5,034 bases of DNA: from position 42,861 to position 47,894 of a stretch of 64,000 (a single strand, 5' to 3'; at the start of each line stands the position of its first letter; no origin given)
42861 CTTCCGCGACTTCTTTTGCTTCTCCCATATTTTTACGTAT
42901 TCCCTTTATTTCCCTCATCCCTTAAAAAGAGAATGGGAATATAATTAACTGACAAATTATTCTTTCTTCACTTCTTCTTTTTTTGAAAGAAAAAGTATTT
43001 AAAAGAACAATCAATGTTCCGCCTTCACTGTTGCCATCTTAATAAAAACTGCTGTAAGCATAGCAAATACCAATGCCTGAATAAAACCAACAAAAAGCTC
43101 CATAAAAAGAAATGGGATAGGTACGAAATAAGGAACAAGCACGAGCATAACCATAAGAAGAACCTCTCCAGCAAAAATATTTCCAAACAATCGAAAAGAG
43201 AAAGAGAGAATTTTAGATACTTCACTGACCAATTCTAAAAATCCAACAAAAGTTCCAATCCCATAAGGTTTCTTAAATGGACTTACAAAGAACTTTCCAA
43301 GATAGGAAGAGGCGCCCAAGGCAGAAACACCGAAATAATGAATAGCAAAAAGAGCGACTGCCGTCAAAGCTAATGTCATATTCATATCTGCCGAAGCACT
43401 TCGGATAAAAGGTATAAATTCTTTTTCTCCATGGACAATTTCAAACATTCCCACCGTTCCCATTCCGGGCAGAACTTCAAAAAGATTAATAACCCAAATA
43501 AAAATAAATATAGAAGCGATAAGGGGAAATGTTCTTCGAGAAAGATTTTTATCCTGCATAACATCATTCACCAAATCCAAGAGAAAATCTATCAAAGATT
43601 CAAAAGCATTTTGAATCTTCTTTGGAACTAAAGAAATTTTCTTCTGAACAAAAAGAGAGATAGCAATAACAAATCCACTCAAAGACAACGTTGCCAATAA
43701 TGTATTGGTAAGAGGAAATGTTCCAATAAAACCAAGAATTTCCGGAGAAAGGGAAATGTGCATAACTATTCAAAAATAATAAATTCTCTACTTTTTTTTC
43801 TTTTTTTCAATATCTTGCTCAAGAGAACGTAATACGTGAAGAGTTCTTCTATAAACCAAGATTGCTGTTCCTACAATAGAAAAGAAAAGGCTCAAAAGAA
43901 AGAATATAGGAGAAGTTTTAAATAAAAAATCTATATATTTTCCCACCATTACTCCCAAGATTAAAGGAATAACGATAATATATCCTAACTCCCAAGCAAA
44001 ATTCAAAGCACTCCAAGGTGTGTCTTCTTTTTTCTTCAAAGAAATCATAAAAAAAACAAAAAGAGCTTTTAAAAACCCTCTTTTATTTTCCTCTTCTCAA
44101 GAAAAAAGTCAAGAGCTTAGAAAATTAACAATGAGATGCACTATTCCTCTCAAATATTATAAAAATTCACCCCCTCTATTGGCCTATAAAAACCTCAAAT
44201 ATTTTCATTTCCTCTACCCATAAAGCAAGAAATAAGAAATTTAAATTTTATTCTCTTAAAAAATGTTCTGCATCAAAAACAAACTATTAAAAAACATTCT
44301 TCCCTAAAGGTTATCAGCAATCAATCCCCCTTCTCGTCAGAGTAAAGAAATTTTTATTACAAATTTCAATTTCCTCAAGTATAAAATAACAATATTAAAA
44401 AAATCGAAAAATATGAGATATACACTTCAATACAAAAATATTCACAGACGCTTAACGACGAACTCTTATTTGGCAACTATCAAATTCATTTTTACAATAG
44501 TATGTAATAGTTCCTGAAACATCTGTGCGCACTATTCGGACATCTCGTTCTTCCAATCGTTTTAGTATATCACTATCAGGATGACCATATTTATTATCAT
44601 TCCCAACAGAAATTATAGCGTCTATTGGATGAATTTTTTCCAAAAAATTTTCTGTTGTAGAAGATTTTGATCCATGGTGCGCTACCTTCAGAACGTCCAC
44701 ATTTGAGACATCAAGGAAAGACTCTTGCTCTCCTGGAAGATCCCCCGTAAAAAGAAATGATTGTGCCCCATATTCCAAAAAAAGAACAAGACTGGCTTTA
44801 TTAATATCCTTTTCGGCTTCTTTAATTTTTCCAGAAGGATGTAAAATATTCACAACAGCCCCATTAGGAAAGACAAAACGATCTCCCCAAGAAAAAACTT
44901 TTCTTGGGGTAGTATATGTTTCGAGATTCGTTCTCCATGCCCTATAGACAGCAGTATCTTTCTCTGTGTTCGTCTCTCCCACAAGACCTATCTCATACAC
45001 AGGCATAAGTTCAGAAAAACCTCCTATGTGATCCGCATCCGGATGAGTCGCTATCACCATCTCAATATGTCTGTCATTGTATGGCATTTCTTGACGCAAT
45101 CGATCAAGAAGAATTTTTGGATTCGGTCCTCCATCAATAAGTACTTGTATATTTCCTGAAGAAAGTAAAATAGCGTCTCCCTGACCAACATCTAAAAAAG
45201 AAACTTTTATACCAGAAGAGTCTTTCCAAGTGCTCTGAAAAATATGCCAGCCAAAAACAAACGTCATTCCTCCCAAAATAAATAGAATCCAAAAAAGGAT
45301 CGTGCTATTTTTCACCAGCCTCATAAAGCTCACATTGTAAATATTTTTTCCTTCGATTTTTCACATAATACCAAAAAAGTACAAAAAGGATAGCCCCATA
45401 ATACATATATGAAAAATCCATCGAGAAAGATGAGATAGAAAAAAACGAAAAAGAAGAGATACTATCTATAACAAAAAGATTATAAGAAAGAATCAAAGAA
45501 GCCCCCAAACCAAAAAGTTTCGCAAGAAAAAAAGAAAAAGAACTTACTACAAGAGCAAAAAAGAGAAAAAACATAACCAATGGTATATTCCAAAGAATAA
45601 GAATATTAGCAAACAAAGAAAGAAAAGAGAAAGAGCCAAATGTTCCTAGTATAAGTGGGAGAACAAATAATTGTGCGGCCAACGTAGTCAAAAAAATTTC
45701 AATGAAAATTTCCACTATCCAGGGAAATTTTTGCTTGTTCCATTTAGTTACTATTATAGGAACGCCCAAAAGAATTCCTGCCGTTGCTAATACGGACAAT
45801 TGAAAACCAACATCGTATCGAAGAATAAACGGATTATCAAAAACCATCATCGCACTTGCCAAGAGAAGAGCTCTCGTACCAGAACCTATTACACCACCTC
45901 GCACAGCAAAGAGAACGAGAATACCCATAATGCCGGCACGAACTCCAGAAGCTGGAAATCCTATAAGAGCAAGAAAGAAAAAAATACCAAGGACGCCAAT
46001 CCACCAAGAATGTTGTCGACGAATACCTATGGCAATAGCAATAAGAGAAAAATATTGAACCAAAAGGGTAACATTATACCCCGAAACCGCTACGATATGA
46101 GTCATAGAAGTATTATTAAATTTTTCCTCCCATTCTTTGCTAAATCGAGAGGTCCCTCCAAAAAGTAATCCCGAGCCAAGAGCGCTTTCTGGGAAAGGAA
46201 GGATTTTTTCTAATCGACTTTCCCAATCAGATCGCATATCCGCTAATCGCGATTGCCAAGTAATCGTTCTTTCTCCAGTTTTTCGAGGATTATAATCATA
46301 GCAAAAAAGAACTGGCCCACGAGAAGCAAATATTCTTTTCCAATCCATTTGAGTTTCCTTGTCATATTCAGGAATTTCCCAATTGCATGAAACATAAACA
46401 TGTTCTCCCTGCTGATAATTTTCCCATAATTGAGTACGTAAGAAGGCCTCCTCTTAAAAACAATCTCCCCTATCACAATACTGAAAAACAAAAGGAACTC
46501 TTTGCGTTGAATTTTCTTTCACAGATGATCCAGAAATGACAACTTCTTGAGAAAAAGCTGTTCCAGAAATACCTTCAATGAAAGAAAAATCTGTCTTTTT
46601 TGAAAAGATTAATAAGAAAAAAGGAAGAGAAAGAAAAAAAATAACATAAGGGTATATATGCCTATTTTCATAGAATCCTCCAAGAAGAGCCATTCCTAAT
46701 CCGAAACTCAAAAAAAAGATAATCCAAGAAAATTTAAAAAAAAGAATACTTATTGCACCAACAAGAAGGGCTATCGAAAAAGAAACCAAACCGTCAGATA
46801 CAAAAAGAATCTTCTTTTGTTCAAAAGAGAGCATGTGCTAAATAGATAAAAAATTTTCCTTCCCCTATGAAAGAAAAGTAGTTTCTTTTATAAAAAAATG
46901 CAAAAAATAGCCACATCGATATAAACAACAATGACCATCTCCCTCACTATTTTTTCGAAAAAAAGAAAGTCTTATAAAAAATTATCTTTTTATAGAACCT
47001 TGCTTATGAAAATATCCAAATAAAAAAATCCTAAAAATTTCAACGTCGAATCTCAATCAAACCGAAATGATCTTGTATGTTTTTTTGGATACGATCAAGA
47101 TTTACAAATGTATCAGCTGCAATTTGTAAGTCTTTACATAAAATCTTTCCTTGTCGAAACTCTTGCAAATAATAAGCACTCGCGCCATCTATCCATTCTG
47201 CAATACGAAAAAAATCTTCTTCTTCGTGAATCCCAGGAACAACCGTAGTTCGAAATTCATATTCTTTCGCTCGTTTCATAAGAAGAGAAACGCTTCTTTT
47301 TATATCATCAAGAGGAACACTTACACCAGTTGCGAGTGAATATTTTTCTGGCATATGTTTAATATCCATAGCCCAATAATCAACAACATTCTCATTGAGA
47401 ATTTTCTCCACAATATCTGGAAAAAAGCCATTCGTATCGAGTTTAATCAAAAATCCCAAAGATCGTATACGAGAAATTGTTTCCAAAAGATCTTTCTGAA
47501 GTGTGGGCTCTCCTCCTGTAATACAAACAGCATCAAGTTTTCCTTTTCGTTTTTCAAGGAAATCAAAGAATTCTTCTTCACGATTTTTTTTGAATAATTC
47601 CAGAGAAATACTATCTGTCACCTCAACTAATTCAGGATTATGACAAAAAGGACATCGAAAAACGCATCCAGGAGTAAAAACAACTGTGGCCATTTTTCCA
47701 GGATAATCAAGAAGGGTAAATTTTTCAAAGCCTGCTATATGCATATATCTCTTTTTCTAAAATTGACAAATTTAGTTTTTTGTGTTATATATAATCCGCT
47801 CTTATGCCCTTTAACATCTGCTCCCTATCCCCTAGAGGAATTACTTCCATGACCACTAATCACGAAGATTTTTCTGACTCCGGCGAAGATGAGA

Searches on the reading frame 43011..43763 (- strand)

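Call 32: search_protein_families(library=pfam, proteins=[window:43011-43763:-], max_evalue=0.001)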
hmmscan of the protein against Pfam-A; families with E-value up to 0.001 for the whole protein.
window:43011-43763:- (250 aa): 1 family
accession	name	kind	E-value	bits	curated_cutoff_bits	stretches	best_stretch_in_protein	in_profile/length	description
PF00119.25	ATP-synt_A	-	2.2e-42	145.8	33.9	1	28-242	7-217/217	ATP synthase A chain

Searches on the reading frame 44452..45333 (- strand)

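Call 61: search_protein_families(library=pfam, proteins=[window:44452-45333:-], max_evalue=0.0001)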
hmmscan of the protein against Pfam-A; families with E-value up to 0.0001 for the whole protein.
window:44452-45333:- (293 aa): 2 families
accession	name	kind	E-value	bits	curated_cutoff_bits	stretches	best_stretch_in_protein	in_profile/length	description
PF00753.33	Lactamase_B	-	1.8e-13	51.3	22.7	1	48-242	2-193/196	Metallo-beta-lactamase superfamily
PF12706.13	Lactamase_B_2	-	7.1e-08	32.7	27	1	64-215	3-160/200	Beta-lactamase superfamily domain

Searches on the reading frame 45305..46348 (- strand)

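Call 61: search_protein_families(library=pfam, proteins=[window:45305-46348:-], max_evalue=0.0001)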
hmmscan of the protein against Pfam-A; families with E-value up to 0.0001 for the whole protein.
window:45305-46348:- (347 aa): 1 family
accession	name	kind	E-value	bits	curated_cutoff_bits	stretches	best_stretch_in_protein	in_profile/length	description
PF03772.21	Competence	-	5.3e-42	144.5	23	1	61-327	1-267/270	Competence protein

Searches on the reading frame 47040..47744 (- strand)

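Call 61: search_protein_families(library=pfam, proteins=[window:47040-47744:-], max_evalue=0.0001)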
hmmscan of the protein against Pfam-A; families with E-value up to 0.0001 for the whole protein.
window:47040-47744:- (234 aa): 2 families
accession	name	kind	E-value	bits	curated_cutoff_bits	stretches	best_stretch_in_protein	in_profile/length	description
PF04055.27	Radical_SAM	-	1.3e-20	74.7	29.5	1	21-176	1-158/166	Radical SAM superfamily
PF13353.11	Fer4_12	-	9e-08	32.9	22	1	20-96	8-80/137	4Fe-4S single cluster domain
